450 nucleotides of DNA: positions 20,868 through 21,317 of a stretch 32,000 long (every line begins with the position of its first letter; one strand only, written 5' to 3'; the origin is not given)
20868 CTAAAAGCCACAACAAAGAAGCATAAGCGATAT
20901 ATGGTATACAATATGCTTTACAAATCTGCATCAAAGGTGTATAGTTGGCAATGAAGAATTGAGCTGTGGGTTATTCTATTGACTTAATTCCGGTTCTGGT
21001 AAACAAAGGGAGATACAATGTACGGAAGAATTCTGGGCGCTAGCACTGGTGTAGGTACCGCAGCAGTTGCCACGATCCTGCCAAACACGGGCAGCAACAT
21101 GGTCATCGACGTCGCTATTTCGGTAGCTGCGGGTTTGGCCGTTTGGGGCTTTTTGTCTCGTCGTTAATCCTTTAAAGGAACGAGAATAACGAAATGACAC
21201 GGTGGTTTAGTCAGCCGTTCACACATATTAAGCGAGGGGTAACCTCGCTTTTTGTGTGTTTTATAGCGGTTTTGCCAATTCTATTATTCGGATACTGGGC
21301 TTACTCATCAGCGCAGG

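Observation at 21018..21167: Unannotated 49-codon ORF that is essentially a bare LPNTG sorting signal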

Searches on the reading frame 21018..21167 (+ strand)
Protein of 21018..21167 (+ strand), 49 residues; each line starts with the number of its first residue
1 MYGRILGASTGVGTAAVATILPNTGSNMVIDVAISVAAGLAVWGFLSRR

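Call 6: search_protein_families(library=ncbifam, proteins=[window:21018-21167:+], max_evalue=1)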
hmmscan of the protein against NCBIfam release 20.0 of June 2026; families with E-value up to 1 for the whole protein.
window:21018-21167:+ (49 aa): 4 families
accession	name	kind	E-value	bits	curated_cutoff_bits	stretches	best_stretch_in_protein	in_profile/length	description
TIGR01167.1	LPXTG_anchor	domain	0.0012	19.5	15.9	1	21-49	2-30/34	LPXTG cell wall anchor domain-containing protein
NF033846.1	Rumino_NPXTG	domain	0.0021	18.3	23.5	1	22-44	2-25/30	NPXTG-anchored protein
NF008930.0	PRK12287.1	subfamily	0.03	13.9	318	1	12-47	181-216/344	AI-2E family transporter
TIGR03382.1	GC_trans_RRR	domain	0.12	13.1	15.85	1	31-49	7-25/27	MYXO-CTERM sorting domain-containing protein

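Call 7: find_homologous_proteins(query=window:21018-21164:+, max_evalue=10)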
Query seq(49 aa) (49 aa): 4 proteins with E <= 10 among 4 candidates.
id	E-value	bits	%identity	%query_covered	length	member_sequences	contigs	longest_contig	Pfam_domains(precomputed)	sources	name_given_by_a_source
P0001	3.6e-22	93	100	100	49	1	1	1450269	-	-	-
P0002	2.6e-9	54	63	100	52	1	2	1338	-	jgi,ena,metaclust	metaclust:\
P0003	1.1e-7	49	56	100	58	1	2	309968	-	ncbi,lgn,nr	ncbi:MAG TPA: LPXTG cell wall anchor domain-containing protein [Patescibacteria group bacterium]|nr:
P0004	1.0e-1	30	58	67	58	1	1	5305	-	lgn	-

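Call 8: search_protein_families(library=pfam, proteins=[window:21018-21167:+], max_evalue=0.1)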
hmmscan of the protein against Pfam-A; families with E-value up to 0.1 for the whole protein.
window:21018-21167:+ (49 aa): 0 families

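Call 10: find_encoding_contigs(protein=P0003, flank=8000, max_places=4)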
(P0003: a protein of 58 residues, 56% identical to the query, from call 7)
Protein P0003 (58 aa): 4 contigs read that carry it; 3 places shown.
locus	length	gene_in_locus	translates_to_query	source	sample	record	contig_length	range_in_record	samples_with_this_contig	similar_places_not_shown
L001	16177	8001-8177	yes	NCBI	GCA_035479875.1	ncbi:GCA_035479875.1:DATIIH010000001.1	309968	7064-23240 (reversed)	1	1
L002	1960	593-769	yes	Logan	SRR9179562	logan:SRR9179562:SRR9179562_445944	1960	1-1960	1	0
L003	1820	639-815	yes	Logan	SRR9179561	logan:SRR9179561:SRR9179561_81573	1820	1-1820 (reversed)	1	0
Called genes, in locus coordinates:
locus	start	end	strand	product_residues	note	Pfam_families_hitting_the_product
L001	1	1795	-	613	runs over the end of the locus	PF00122:E1-E2_ATPase, PF00702:Hydrolase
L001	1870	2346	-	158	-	-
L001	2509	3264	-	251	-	PF02585:PIG-L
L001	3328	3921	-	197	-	-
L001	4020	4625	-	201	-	-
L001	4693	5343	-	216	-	-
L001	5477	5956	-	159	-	-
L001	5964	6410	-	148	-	-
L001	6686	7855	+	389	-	PF00704:Glyco_hydro_18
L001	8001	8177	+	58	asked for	-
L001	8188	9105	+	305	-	PF01522:Polysacc_deac_1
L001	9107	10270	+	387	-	PF13641:Glyco_tranf_2_3, PF00535:Glycos_transf_2, PF13632:Glyco_trans_2_3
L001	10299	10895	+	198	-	-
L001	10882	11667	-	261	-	PF04203:Sortase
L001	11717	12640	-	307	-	-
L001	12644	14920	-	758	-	PF02018:CBM_4_9 (weak), PF17957:Big_7, PF02018:CBM_4_9 (weak), PF01522:Polysacc_deac_1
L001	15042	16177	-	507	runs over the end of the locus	PF01381:HTH_3, PF13443:HTH_26 (weak), PF13560:HTH_31, PF13744:HTH_37 (weak), PF00275:EPSP_synthase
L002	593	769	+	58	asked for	-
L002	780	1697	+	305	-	PF01522:Polysacc_deac_1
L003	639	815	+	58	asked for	-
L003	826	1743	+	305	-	PF01522:Polysacc_deac_1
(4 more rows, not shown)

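Call 11: find_encoding_contigs(protein=P0004, flank=8000, max_places=4)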
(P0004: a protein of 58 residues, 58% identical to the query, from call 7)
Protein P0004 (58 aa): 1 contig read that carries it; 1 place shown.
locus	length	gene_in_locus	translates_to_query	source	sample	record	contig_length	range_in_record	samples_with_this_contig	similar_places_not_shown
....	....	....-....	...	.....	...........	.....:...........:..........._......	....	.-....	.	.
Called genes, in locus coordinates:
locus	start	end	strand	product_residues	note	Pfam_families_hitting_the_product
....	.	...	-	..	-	?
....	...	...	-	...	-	-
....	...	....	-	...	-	-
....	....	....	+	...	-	-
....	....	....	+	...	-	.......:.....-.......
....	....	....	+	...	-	-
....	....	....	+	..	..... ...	-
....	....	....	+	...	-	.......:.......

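Call 12: find_encoding_contigs(protein=P0002, flank=8000, max_places=4)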
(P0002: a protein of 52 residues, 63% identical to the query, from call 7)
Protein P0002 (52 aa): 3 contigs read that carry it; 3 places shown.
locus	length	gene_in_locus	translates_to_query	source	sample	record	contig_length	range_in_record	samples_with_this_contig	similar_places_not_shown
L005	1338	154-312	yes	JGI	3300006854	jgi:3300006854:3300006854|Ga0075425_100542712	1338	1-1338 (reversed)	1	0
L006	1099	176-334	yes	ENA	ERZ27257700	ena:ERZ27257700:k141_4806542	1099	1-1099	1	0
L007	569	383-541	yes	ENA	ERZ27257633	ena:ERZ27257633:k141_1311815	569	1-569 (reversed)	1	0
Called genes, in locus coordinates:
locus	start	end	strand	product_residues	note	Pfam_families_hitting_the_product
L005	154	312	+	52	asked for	-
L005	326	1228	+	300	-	PF01522:Polysacc_deac_1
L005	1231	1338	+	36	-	?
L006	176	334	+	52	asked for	-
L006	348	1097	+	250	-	?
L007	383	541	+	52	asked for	-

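Call 16: find_related_loci(query=A1, collection=genome_contigs, flank=8000)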
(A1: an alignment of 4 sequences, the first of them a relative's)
Query A1 (49 aa) in genome_contigs; peptide patterns used: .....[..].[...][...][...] (x = any residue, [..] = any of these).
29 stretches matched a pattern; 7 encode a relative of the query (tblastn E <= 1e-3); 7 distinct loci.
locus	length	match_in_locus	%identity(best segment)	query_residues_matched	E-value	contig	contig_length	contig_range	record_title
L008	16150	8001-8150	56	1-49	6e-13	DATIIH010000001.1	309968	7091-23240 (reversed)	MAG TPA_asm: Patescibacteria group bacterium isolate SMAG_U15659 k141_649687, whole genome shotgun sequence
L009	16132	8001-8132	59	1-46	5e-12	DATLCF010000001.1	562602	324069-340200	MAG TPA_asm: Nevskiaceae bacterium isolate SMAG_U14317 k141_10451599, whole genome shotgun sequence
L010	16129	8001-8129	64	2-46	7e-12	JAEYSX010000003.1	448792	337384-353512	MAG: Candidatus Parcubacteria bacterium isolate OH_CBlB_112 k127_2214311, whole genome shotgun sequence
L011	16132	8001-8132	56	2-46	3e-10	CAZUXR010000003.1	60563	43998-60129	MAG TPA_asm: uncultured Candidatus Saccharibacteria bacterium isolate SRP200132_co1_356 genome assembly, contig: NODE_72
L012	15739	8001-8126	58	4-46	7e-10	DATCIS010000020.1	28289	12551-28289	MAG TPA_asm: Candidatus Saccharimonadales bacterium isolate SMAG_U7865 k141_3067343, whole genome shotgun sequence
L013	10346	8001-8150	50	3-49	3e-9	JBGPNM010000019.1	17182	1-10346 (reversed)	MAG: Candidatus Saccharimonadia bacterium isolate OBJ_0618_7090110_214 k141_2287252_length_17182_cov_13.0073, whole geno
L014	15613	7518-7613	59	18-49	1e-7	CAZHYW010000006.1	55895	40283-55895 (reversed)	MAG TPA_asm: uncultured Candidatus Saccharibacteria bacterium isolate SRP200132_co1_111 genome assembly, contig: NODE_87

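Call 21: search_protein_representatives(alignment_id=A1)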
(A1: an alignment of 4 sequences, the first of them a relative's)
Query: 4 sequences, 57 profile positions. Proteins with E-value up to 0.001 (for the whole library): 72; up to 1e-10: 4; up to 1e-30: 0. The best 72 are listed.
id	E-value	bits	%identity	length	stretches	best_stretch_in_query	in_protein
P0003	2.4e-26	107.7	-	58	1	1-57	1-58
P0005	2.7e-12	62.7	-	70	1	1-49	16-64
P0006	4.3e-12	62.0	-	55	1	1-49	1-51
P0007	9.0e-12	61.0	-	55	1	1-52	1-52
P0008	1.8e-10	56.9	-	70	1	11-52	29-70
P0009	2.7e-10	56.3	-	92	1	1-52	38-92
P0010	7.9e-10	54.8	-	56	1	1-50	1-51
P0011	8.7e-10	54.6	-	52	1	1-52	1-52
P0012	1.4e-09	53.9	-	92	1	1-35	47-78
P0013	1.4e-09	53.9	-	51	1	2-51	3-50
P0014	2.4e-09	53.2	-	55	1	1-52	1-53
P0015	2.5e-09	53.2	-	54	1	1-49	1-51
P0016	3.0e-09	52.9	-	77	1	1-50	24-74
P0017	3.2e-09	52.8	-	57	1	1-49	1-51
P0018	4.5e-09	52.4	-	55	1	1-51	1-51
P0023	1.2e-07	47.8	-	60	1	3-52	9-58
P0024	1.4e-07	47.6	-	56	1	1-42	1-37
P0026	2.5e-07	46.8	-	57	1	1-56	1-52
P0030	5.8e-07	45.6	-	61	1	1-52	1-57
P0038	8.0e-06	41.9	-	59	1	1-56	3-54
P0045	2.2e-05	40.5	-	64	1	1-48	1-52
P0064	1.9e-04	37.6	-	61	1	3-56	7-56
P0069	3.2e-04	36.8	-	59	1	1-56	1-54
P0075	9.9e-04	35.3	-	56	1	12-56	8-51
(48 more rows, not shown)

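Call 34: find_encoding_contigs(protein=P0026, flank=6000, max_places=3)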
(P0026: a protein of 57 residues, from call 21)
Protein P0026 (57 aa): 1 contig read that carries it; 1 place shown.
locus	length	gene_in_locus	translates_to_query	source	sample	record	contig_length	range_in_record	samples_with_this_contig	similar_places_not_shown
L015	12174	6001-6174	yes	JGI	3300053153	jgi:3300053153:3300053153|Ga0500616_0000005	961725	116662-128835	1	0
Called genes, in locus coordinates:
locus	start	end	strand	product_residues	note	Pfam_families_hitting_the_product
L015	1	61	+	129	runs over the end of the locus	-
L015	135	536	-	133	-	PF00293:NUDIX, PF14815:NUDIX_4 (weak)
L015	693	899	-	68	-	PF01541:GIY-YIG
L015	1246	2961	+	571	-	PF00331:Glyco_hydro_10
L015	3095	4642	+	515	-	PF01522:Polysacc_deac_1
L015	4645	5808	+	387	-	PF13620:CarboxypepD_reg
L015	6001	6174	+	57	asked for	-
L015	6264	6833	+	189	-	PF04203:Sortase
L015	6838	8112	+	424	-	PF13506:Glyco_transf_21, PF03142:Chitin_synth_2 (faint), PF13641:Glyco_tranf_2_3, PF00535:Glycos_transf_2, PF10111:Glyco_tranf_2_2 (weak), PF13632:Glyco_trans_2_3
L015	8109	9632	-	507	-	PF01381:HTH_3, PF13560:HTH_31 (weak), PF13744:HTH_37 (faint), PF00275:EPSP_synthase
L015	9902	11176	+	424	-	PF00464:SHMT, PF00155:Aminotran_1_2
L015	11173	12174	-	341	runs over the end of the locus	PF01565:FAD_binding_4, PF02873:MurB_C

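Call 35: find_encoding_contigs(protein=P0017, flank=6000, max_places=3)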
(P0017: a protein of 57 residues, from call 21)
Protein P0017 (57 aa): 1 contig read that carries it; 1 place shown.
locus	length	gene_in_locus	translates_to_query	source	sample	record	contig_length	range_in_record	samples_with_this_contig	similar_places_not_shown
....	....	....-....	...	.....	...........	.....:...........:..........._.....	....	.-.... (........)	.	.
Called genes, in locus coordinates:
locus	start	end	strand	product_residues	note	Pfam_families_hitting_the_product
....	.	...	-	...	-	?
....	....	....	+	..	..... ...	-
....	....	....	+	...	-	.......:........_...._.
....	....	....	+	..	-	?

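Call 36: find_encoding_contigs(protein=P0023, flank=6000, max_places=3)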
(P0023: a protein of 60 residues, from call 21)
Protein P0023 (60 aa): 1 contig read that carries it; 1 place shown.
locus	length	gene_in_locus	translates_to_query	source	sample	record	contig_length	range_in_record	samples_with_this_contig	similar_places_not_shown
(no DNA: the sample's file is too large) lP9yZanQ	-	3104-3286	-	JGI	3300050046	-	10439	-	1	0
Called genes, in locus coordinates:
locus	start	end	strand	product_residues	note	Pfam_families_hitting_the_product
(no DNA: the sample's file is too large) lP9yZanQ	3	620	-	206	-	?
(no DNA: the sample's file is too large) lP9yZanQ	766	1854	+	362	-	-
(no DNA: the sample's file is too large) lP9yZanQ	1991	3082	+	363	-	PF00535:Glycos_transf_2, PF13641:Glyco_tranf_2_3, PF13632:Glyco_trans_2_3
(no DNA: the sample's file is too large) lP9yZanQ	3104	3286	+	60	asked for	-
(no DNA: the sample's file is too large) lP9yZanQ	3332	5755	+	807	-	-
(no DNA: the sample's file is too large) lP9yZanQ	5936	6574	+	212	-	-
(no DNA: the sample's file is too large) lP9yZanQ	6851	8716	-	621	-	PF01522:Polysacc_deac_1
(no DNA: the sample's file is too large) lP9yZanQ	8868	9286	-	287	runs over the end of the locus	PF00722:Glyco_hydro_16, PF26113:GH16_XgeA (weak), PF03935:SKN1_KRE6_Sbg1 (weak)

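Call 44: find_related_loci(query=A3, collection=metagenome_contigs, flank=6000)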
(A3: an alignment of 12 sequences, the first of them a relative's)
Query A3 (49 aa) in metagenome_contigs; peptide patterns used: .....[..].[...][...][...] (x = any residue, [..] = any of these).
40 stretches matched a pattern; 11 encode a relative of the query (tblastn E <= 1e-3); 11 distinct loci.
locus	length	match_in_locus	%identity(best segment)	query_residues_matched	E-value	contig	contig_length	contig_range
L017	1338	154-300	63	1-49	4e-15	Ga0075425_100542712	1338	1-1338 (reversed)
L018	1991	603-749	51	1-49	6e-12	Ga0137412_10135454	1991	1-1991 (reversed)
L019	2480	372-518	51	1-49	3e-11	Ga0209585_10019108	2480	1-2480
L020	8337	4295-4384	70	20-49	4e-11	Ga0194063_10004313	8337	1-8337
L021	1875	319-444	57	3-45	1e-10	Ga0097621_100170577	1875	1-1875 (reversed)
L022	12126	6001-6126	58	4-46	4e-10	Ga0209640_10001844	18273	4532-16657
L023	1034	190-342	51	1-49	5e-10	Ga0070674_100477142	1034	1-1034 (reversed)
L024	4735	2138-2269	63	1-46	1e-9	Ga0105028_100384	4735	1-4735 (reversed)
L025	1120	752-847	59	18-49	5e-8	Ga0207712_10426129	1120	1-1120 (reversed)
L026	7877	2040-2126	62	18-46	1e-7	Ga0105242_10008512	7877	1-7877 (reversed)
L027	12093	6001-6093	52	19-49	4e-7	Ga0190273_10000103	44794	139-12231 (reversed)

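Call 52: find_encoding_contigs(protein=P0069, flank=6000, max_places=3)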
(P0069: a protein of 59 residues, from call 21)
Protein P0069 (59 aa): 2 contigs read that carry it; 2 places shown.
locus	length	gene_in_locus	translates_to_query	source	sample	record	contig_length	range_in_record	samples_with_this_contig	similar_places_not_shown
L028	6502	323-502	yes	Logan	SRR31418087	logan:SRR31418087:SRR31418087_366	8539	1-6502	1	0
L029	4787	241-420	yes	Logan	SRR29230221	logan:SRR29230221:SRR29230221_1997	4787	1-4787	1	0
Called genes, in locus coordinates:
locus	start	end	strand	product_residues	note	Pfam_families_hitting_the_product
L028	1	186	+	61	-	?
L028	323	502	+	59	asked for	-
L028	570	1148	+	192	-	PF04203:Sortase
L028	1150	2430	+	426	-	PF13506:Glyco_transf_21, PF00535:Glycos_transf_2, PF13641:Glyco_tranf_2_3, PF13632:Glyco_trans_2_3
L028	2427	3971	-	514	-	PF12844:HTH_19 (weak), PF13560:HTH_31, PF13744:HTH_37 (faint), PF01381:HTH_3, PF13443:HTH_26 (weak), PF00275:EPSP_synthase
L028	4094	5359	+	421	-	PF00464:SHMT, PF00155:Aminotran_1_2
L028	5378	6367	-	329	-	PF01565:FAD_binding_4, PF02873:MurB_C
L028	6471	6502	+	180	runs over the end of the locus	PF13560:HTH_31, PF01381:HTH_3 (weak)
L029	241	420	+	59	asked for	-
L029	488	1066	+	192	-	PF04203:Sortase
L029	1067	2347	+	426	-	PF13506:Glyco_transf_21, PF00535:Glycos_transf_2, PF13641:Glyco_tranf_2_3, PF13632:Glyco_trans_2_3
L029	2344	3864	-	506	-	PF01381:HTH_3, PF12844:HTH_19 (weak), PF13443:HTH_26 (weak), PF13560:HTH_31, PF13744:HTH_37 (faint), PF00275:EPSP_synthase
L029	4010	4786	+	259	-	?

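Call 53: find_encoding_contigs(protein=P0075, flank=6000, max_places=3)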
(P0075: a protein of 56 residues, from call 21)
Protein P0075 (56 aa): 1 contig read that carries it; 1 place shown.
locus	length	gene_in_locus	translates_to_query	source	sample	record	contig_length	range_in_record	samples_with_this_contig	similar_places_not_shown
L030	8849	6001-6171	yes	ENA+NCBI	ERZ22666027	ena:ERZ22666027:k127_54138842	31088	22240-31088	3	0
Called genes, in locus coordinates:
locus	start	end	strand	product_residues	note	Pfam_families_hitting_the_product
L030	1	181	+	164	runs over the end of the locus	-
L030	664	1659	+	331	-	PF20706:GT4-conflict (weak), PF00534:Glycos_transf_1, PF13692:Glyco_trans_1_4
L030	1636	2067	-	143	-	PF00293:NUDIX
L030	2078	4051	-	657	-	PF14508:GH97_N, PF10566:Glyco_hydro_97, PF14509:GH97_C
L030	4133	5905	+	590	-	PF02018:CBM_4_9 (faint), PF01522:Polysacc_deac_1, PF10096:DUF2334 (weak)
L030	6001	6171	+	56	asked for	-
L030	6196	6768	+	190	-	PF04203:Sortase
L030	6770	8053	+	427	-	PF13506:Glyco_transf_21 (weak), PF00535:Glycos_transf_2, PF13641:Glyco_tranf_2_3, PF01644:Chitin_synth_1 (faint), PF13632:Glyco_trans_2_3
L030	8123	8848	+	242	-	?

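Call 54: find_encoding_contigs(protein=P0030, flank=6000, max_places=3)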
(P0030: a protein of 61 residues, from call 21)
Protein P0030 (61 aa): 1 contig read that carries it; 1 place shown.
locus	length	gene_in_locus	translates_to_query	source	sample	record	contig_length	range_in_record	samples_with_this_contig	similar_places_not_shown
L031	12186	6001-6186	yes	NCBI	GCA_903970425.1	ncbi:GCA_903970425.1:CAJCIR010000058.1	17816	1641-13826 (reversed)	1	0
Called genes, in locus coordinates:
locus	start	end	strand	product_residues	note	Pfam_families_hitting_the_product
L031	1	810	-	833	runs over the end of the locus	-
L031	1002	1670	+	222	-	-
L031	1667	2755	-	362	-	PF00266:Aminotran_5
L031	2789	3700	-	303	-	-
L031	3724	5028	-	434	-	PF01370:Epimerase, PF16363:GDP_Man_Dehyd (weak)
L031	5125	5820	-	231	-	PF00702:Hydrolase, PF13419:HAD_2, PF13242:Hydrolase_like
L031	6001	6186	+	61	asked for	-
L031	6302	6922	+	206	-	PF04203:Sortase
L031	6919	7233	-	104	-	-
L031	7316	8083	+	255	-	PF13588:HSDR_N_2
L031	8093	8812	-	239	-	-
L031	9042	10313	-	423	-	PF13641:Glyco_tranf_2_3, PF00535:Glycos_transf_2, PF13632:Glyco_trans_2_3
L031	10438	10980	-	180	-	-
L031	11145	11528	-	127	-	PF06262:Zincin_1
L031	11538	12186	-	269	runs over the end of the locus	PF00248:Aldo_ket_red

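Call 58: list_cluster_members(proteins=[P0006, P0007, P0010, P0013, P0024, P0030, P0038, P0045, P0064, P0075])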
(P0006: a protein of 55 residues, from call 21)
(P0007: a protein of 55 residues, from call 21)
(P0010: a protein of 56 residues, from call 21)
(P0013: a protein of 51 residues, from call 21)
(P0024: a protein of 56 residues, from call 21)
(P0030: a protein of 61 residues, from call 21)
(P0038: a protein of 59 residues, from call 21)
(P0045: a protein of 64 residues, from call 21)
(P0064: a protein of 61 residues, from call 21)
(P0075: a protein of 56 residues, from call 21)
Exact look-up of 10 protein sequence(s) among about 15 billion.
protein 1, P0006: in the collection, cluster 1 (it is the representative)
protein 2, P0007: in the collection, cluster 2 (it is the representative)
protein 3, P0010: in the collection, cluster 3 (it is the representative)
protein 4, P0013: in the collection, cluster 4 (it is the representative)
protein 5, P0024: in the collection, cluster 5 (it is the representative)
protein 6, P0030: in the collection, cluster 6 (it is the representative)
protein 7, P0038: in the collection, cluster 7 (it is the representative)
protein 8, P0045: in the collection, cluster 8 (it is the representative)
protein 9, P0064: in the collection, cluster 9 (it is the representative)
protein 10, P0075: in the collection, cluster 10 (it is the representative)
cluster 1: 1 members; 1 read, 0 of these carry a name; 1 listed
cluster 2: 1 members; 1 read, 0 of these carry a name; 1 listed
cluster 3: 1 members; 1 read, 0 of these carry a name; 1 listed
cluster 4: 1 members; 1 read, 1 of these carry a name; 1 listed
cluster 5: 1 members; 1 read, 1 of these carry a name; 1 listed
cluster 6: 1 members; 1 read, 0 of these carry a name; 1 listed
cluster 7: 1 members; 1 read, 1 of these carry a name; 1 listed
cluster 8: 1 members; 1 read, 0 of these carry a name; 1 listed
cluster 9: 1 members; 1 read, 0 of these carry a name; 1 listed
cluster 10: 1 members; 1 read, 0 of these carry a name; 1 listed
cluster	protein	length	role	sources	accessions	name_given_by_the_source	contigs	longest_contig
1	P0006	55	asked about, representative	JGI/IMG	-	-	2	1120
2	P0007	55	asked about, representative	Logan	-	-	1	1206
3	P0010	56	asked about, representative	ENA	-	-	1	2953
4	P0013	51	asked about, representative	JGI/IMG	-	hypothetical protein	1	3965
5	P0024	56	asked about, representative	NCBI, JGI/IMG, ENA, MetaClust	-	\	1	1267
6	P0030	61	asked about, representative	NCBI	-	-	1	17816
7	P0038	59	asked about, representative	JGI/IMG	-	hypothetical protein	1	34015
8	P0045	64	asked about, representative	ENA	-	-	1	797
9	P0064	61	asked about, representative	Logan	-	-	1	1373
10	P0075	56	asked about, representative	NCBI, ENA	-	-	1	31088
